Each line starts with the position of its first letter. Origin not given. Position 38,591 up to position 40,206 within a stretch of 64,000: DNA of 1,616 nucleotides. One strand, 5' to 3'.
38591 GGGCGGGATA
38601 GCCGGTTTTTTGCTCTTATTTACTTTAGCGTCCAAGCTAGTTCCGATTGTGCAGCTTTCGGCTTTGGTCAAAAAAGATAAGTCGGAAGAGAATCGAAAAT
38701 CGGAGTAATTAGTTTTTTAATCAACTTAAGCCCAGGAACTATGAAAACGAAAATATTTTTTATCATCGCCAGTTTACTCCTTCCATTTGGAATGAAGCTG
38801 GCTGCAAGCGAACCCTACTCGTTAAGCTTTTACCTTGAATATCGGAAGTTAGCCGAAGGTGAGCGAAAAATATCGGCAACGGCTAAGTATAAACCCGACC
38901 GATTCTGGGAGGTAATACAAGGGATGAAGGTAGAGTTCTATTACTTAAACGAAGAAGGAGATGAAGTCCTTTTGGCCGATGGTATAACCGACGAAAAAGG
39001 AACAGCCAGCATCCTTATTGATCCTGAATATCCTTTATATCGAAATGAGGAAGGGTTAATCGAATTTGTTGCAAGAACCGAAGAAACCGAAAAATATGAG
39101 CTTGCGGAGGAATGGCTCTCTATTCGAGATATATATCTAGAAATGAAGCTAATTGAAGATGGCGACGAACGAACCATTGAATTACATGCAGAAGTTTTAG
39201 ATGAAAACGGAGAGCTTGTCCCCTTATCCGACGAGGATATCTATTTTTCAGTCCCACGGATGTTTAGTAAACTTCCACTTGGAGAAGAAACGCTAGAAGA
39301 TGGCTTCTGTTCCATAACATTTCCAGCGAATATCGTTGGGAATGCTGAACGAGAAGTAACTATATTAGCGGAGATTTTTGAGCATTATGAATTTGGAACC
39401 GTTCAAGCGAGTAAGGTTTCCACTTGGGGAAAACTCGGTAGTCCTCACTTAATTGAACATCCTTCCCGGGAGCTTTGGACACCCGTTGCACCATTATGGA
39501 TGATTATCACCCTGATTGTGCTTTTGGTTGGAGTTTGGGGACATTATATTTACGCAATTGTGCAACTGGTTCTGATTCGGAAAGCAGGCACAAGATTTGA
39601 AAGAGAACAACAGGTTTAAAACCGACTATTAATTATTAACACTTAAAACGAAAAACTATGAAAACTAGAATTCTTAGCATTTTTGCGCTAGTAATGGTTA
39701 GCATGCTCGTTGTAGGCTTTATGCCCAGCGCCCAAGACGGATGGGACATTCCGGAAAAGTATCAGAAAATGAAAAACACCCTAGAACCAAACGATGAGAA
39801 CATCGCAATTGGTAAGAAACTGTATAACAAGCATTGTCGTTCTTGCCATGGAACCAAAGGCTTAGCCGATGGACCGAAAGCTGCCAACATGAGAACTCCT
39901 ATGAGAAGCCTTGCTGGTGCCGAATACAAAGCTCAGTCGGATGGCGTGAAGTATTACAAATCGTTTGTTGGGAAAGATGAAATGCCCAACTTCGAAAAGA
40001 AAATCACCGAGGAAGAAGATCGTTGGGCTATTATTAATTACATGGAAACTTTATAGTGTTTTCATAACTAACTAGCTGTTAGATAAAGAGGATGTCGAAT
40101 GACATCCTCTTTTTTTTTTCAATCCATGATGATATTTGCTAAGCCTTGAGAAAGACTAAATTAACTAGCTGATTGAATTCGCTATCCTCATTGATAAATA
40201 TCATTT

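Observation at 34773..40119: Core six-gene operon combines two different quinone-interacting membrane subunits (cytochrome b and NrfD-like) with a heptahaem cytochrome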

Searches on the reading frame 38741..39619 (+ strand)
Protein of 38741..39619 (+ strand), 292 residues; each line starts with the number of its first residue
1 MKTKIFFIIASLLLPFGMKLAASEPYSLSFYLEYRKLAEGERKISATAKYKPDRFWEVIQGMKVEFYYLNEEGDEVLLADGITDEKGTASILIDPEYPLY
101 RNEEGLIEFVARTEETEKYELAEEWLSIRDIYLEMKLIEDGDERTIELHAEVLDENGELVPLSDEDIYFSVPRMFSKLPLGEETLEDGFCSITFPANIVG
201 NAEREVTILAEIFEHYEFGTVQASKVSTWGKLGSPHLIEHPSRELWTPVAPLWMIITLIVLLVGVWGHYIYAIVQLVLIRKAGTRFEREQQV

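Call 3: search_protein_families(library=pfam, proteins=[window:38741-39619:+], max_evalue=0.01)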
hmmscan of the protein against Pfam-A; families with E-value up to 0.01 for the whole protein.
window:38741-39619:+ (292 aa): 1 family
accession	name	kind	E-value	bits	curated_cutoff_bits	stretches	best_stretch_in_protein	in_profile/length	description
PF02369.22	Big_1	-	0.00014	22.3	34.9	0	37-91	12-64/93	Bacterial Ig-like domain (group 1)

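Call 7: search_protein_families(library=ncbifam, proteins=[window:38741-39619:+], max_evalue=0.001)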
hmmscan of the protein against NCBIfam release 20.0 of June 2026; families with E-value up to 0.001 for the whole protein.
window:38741-39619:+ (292 aa): 0 families

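Call 32: search_solved_structures(query=window:38741-39619:+, max_evalue=10)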
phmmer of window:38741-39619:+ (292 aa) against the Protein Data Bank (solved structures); distinct sequences matched with E-value up to 10: 0.

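Call 34: find_homologous_proteins(query=window:38741-39619:+, max_evalue=0.001)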
Query window:38741-39619:+ (292 aa): 196 proteins with E <= 0.001 among 1605 candidates; the best 120 are listed.
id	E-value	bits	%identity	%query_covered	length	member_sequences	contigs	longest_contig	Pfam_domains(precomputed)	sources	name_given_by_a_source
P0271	3.8e-190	648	100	100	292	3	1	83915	-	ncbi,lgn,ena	-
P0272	3.7e-131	455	68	99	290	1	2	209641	-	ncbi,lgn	-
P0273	6.1e-80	287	48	99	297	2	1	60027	-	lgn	-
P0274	1.6e-79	285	46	98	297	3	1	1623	-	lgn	-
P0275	5.0e-79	284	47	95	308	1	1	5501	-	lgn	-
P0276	9.2e-75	270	46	92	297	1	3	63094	-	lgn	-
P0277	5.7e-58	215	38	97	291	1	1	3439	-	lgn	-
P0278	2.2e-55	206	42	95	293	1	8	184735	-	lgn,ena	-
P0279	6.1e-54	201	38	96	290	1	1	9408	-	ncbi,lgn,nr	ncbi:MAG: hypothetical protein K9J13_15635 [Saprospiraceae bacterium]|nr:hypothetical protein [Sapro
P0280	7.8e-54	201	38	98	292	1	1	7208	-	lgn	-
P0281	4.0e-52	195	38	98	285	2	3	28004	-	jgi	-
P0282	1.9e-51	193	39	89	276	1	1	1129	-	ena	-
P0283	2.8e-51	193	38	94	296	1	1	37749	-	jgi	-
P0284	7.1e-51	191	38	100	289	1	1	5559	-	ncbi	ncbi:hypothetical protein ACFLRY_04840 [Bacteroidota bacterium]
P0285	1.7e-50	190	36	96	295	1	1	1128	-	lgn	-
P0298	3.5e-49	186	36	100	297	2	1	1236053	-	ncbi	-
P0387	1.1e-39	154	37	75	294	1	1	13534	-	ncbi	ncbi:hypothetical protein ACFL6I_18965 [candidate division KSB1 bacterium]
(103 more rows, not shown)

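Call 35: find_encoding_contigs(protein=P0387, flank=10000, max_places=2)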
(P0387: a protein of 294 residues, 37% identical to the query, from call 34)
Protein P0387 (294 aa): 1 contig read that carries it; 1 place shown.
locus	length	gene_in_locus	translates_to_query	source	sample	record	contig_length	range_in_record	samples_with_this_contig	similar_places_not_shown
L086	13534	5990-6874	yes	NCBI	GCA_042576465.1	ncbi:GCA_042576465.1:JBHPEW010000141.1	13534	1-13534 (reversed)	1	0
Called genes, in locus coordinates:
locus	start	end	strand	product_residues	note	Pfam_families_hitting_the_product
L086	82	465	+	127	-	-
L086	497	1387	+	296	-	PF19089:DUF5777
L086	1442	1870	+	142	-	PF00034:Cytochrom_C, PF13442:Cytochrome_CBB3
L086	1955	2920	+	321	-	PF22113:Mtrc-MtrF_II-IV_dom (faint), PF14522:Cytochrome_C7 (faint), PF14537:Cytochrom_c3_2 (faint), PF09699:Paired_CXXCH_1 (faint)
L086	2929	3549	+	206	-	PF01292:Ni_hydr_CYTB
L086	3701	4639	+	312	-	PF00037:Fer4 (faint), PF13247:Fer4_11, PF12838:Fer4_7 (weak), PF12797:Fer4_2 (weak), PF12837:Fer4_6 (weak), PF13237:Fer4_10 (weak), PF13187:Fer4_9 (weak), PF13247:Fer4_11 (weak), +1 more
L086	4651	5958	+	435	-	PF03916:NrfD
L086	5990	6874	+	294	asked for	-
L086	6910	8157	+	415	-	PF05140:ResB (weak)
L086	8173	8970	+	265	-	PF01578:Cytochrom_C_asm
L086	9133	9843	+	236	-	PF07635:PSCyt1 (faint)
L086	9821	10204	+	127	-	-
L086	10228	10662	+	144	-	PF12869:tRNA_anti-like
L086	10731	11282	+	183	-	PF04264:YceI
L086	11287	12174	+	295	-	PF19089:DUF5777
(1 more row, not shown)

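Call 36: find_encoding_contigs(protein=P0279, flank=10000, max_places=2)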
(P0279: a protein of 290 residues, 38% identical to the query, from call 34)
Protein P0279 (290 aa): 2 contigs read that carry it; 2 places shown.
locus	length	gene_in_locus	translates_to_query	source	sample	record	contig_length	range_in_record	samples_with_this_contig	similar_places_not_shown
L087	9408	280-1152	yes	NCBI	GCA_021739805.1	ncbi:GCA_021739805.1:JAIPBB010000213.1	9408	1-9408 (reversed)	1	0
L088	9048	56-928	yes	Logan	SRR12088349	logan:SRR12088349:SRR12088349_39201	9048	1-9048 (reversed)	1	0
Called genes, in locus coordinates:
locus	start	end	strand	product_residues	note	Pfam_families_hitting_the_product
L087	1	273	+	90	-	?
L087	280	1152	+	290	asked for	-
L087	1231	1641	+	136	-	PF13442:Cytochrome_CBB3, PF00034:Cytochrom_C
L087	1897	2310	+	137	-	PF13442:Cytochrome_CBB3, PF00034:Cytochrom_C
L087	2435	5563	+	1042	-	PF05140:ResB, PF01578:Cytochrom_C_asm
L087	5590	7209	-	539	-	PF13174:TPR_6 (faint), PF13371:TPR_9 (faint), PF13431:TPR_17 (faint), PF13432:TPR_16 (faint), PF00515:TPR_1, PF07719:TPR_2 (faint), PF13414:TPR_11 (weak), PF00515:TPR_1 (weak), +1 more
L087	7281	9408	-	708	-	PF01433:Peptidase_M1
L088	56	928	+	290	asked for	-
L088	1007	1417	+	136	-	PF13442:Cytochrome_CBB3, PF00034:Cytochrom_C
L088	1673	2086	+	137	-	PF13442:Cytochrome_CBB3, PF00034:Cytochrom_C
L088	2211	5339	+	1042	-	PF05140:ResB, PF01578:Cytochrom_C_asm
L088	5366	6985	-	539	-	PF13174:TPR_6 (faint), PF13371:TPR_9 (faint), PF13431:TPR_17 (faint), PF13432:TPR_16 (faint), PF00515:TPR_1, PF07719:TPR_2 (faint), PF13414:TPR_11 (weak), PF00515:TPR_1 (weak), +1 more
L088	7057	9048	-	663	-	?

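Call 37: find_encoding_contigs(protein=P0298, flank=10000, max_places=2)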
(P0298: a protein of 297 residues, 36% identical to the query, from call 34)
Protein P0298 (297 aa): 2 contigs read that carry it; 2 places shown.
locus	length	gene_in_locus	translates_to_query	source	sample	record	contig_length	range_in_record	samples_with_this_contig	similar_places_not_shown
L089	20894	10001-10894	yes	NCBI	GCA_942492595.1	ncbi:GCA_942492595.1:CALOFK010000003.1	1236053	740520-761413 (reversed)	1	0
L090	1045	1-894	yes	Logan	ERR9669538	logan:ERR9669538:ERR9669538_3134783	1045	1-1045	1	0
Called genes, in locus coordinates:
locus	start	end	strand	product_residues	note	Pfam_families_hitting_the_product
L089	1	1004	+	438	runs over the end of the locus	PF17179:Fer4_22 (faint), PF12838:Fer4_7 (faint), PF13534:Fer4_17 (faint), PF14697:Fer4_21 (faint), PF12797:Fer4_2 (weak), PF13183:Fer4_8, PF13187:Fer4_9, PF13237:Fer4_10, +3 more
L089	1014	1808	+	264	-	PF02754:CCG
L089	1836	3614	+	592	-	PF02771:Acyl-CoA_dh_N, PF02770:Acyl-CoA_dh_M, PF00441:Acyl-CoA_dh_1, PF22924:ACOX_C_alpha1, PF08028:Acyl-CoA_dh_2, PF21263:Acyl-CoA-dh_C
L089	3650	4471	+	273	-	PF01435:Peptidase_M48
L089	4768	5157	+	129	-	-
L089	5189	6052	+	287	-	PF19089:DUF5777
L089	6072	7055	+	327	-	PF22113:Mtrc-MtrF_II-IV_dom (faint), PF09699:Paired_CXXCH_1 (faint), PF14522:Cytochrome_C7 (faint), PF14537:Cytochrom_c3_2 (faint)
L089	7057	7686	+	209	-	PF01292:Ni_hydr_CYTB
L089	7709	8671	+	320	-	PF13183:Fer4_8 (faint), PF00037:Fer4 (faint), PF13247:Fer4_11, PF12838:Fer4_7 (weak), PF12837:Fer4_6 (weak), PF13187:Fer4_9 (weak), PF13237:Fer4_10 (weak), PF13247:Fer4_11 (weak), +2 more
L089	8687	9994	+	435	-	PF03916:NrfD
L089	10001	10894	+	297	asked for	-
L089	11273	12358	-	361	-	PF02335:Cytochrom_C552 (faint), PF09699:Paired_CXXCH_1 (faint), PF14522:Cytochrome_C7 (faint), PF22113:Mtrc-MtrF_II-IV_dom (faint), PF14537:Cytochrom_c3_2 (faint)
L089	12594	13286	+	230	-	PF00027:cNMP_binding, PF13545:HTH_Crp_2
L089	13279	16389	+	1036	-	PF05140:ResB, PF01578:Cytochrom_C_asm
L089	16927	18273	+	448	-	PF13440:Polysacc_synt_3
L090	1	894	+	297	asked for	?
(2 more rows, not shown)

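Call 45: find_related_loci(query=A5, collection=metagenome_contigs, flank=8000)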
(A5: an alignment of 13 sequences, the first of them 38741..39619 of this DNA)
Query A5 (292 aa) in metagenome_contigs; peptide patterns used: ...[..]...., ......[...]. (x = any residue, [..] = any of these).
226 stretches matched a pattern; 136 encode a relative of the query (tblastn E <= 1e-3); the best 80 are kept; 80 distinct loci.
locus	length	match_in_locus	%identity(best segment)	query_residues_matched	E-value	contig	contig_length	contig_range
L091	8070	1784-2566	45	29-289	8e-73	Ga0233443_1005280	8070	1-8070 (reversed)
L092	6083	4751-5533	45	29-289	7e-73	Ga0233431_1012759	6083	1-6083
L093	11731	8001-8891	37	2-292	3e-54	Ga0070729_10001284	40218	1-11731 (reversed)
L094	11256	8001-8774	39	32-290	2e-53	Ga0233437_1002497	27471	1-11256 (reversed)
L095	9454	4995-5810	36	16-285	4e-51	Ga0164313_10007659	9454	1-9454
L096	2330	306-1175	37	1-283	5e-51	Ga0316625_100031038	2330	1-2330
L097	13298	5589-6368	37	24-283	2e-49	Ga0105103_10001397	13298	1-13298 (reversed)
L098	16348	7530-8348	36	18-288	4e-49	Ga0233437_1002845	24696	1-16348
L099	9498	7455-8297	38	4-281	4e-49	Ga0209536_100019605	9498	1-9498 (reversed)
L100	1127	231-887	41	67-284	1e-51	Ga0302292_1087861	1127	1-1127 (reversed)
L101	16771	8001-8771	38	23-281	6e-48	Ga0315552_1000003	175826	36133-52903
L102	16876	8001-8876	34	1-289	4e-49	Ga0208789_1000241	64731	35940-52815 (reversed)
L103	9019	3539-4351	38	14-285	2e-47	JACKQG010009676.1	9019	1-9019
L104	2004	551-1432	35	1-288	1e-47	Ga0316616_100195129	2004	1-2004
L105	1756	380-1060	39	64-290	4e-48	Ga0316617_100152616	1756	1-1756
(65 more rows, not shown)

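Call 55: predict_structure(alignment_id=A6)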
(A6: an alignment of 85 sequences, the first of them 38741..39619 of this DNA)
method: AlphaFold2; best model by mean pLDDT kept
length: 292 residues; sequences in the alignment: 85
mean_pLDDT: 91.2   pTM: 0.71
mean pLDDT of the five models: 91.2, 90.0, 89.9, 89.6, 89.2
residues with pLDDT >= 90: 230; 70-90: 36; 50-70: 25; < 50: 1
segments of 3 or more residues with pLDDT < 50: none
pLDDT, mean of each block of 10 residues (from residue 1): 71 65 89 95 97 95 98 97 98 95 95 96 97 97 97 92 97 92 98 94 93 96 96 64 61 94 98 97 93 85
secondary structure, 60 per line:
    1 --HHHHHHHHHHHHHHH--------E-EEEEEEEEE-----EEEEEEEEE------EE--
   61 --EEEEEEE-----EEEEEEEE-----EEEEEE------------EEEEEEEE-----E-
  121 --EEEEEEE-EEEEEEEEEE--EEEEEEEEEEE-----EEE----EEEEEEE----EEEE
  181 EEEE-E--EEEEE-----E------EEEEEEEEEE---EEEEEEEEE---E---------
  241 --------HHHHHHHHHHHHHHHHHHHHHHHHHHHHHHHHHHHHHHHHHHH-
elements in order: H3-17 E28-36 E42-50 E63-69 E75-82 E88-93 E106-113 E123-129 E131-140 E143-153 E159-161 E166-172 E177-184 E189-193 E206-215 E219-227 H249-291

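Call 58: fold_search(model_id=the predicted structure, library=pdb)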
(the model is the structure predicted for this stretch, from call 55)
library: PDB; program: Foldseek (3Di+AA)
matches with E <= 10: 1693; with E <= 0.001: 86
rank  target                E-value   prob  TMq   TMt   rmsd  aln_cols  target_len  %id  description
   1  6xi3                  7.1e-06  1.00  0.25  0.20  14.2       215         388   12  Crystal structure of tetra-tandem repeat in extending region of large adhesion protein (released 2020-10-14)
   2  8ayh_C                2.0e-05  1.00  0.29  0.15  11.8       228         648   15  Structure of Complement C5 in Complex with small molecule inhibitor and CVF (released 2022-12-21)
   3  7zwf_B                2.9e-05  1.00  0.23  0.27  14.4       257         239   11  Pfs48/45 bound to scFv fragment of monoclonal antibody 32F3 (released 2022-06-22)
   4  6rqj_B                3.2e-05  1.00  0.28  0.15  12.5       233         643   13  Structure of human complement C5 complexed with tick inhibitors OmCI, RaCI1 and CirpT1 (released 2020-01-08)
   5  7ad7_B                3.4e-05  1.00  0.28  0.15  12.9       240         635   14  Crystal structure of human complement C5 in complex with the K8 bovine knob domain peptide. (released 2021-03-10)
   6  3pvm_A                3.5e-05  1.00  0.28  0.07  11.8       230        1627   13  Structure of Complement C5 in Complex with CVF (released 2011-01-19)
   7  8hqc_H                3.5e-05  1.00  0.23  0.28  15.3       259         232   14  Structure of a GPCR-G protein in complex with a natural peptide agonist (released 2023-10-18)
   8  5gni_A                3.9e-05  1.00  0.22  0.30  14.2       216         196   13  The crystal structure of PECAM-1 IgL1-2 trans-homophilic dimer (released 2016-12-21)
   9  5mhl_B                4.8e-05  1.00  0.23  0.12  14.3       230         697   11  FXIIIa in complex with the inhibitor Mi0621 (released 2017-12-20)
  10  5mhm_B                5.4e-05  1.00  0.25  0.12  14.3       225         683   12  FXIIIa in complex with the inhibitor ZED1630 (released 2017-12-20)
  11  5hcc_B                5.7e-05  1.00  0.29  0.15  12.6       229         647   14  Ternary complex of human Complement C5 with Ornithodoros moubata OmCI and Dermacentor andersoni RaCI3. (released 2016-03-30)
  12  9kft_S                7.0e-05  1.00  0.22  0.27  15.4       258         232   14  Cryo-EM structure of the fMLFC-FPR1-Gi complex (released 2025-11-12)
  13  6kxk_A                7.0e-05  1.00  0.19  0.11  24.5       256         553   13  BON1 (released 2020-09-16)
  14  6qyc_B                7.3e-05  1.00  0.23  0.13  22.6       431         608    8  Crystal structure of MtrC from Shewanella baltica OS185 (released 2020-04-22)
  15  6ek2_H                8.6e-05  1.00  0.23  0.28  14.2       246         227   11  CRYSTAL STRUCTURE OF HUMAN CD81 LARGE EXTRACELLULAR LOOP IN COMPLEX WITH SINGLE CHAIN FV FRAGMENT 10 (released 2018-05-30)
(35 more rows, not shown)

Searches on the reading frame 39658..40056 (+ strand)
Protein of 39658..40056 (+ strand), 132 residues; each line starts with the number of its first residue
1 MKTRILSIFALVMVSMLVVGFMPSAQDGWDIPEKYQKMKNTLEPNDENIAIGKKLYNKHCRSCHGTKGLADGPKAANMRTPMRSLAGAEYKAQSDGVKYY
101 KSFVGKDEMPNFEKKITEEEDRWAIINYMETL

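Call 3: search_protein_families(library=pfam, proteins=[window:39658-40056:+], max_evalue=0.01)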
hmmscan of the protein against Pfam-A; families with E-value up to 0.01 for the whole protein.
window:39658-40056:+ (132 aa): 2 families
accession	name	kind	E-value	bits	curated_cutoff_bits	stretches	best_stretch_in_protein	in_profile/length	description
PF00034.26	Cytochrom_C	-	2.9e-11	45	21.3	1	50-132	2-89/90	Cytochrome c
PF13442.11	Cytochrome_CBB3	-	5.2e-11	43.2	27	1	48-129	2-68/68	Cytochrome C oxidase, cbb3-type, subunit III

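Call 7: search_protein_families(library=ncbifam, proteins=[window:39658-40056:+], max_evalue=0.001)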
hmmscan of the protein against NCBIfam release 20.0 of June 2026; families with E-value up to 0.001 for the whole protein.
window:39658-40056:+ (132 aa): 8 families
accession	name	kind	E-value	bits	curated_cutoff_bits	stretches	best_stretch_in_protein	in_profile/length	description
TIGR04494.1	c550_PedF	equivalog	2.1e-09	37.3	122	1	39-131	40-129/133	cytochrome c-550 PedF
NF050122.1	bc1_QcrC_actin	exception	6e-09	35.6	200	1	6-73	5-67/253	cytochrome bc1 complex diheme cytochrome c subunit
NF011054.0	PRK14486.1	equivalog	9.1e-08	31.9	447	1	36-130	202-288/294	putative bifunctional cbb3-type cytochrome c oxidase subunit II/cytochrome c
NF045773.1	cytochro_C550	exception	0.00013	21.9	125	1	1-67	1-67/118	cytochrome c550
NF033864.1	cytochrome579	equivalog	0.00022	21.1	280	1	37-89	37-91/179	cytochrome 579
NF040606.1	CytoC_perox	subfamily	0.00028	20.2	150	0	45-68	294-317/524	di-heme-cytochrome C peroxidase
TIGR00782.1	ccoP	equivalog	0.00038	19.9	179.95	1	36-131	190-280/285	cytochrome-c oxidase, cbb3-type subunit III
NF045930.1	Cytc6PetJCyano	equivalog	0.00047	20.1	135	1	47-120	26-94/110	cytochrome c6 PetJ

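Call 33: search_solved_structures(query=window:39658-40056:+, max_evalue=0.01)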
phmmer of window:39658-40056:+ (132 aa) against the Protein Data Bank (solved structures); distinct sequences matched with E-value up to 0.01: 12.
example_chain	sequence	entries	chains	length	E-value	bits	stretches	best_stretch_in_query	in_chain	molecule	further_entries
9vr0_A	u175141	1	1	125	1.9e-13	54.1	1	27-130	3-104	Cytochrome c552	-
7o9u_A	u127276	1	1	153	3.1e-13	53.4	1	27-130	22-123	Cytochrome c552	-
6h5l_B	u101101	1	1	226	7e-13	52.2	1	32-130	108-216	Conserved hypothetical cytochrome protein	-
5mxy_A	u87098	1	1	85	0.00023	24.7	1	52-122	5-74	Cytochrome c-552 Ks_3358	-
3vrd_A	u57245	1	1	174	0.00079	23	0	33-72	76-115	Flavocytochrome c heme subunit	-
7o38_A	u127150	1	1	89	0.0008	23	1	52-128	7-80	Cytochrome c-552 Ks_3357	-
5mxz_A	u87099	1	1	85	0.00083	22.9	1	52-122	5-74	Cytochrome c-552 Ks_3358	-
8snh_G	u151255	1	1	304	0.0014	22.1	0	47-99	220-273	Cbb3-type cytochrome c oxidase subunit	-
6btm_E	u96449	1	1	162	0.0017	21.9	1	36-129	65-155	Alternative Complex III subunit E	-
6f0k_E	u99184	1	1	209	0.0018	21.8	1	46-131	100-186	Quinol:cytochrome c oxidoreductase monoheme cytochrome subunit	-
1fcd_C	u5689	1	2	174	0.0059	20.2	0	33-72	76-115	FLAVOCYTOCHROME C SULFIDE DEHYDROGENASE (CYTOCHROME SUBUNIT)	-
9wcx_U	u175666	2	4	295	0.0085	19.6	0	47-113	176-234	Cytochrome bc1 complex cytochrome c subunit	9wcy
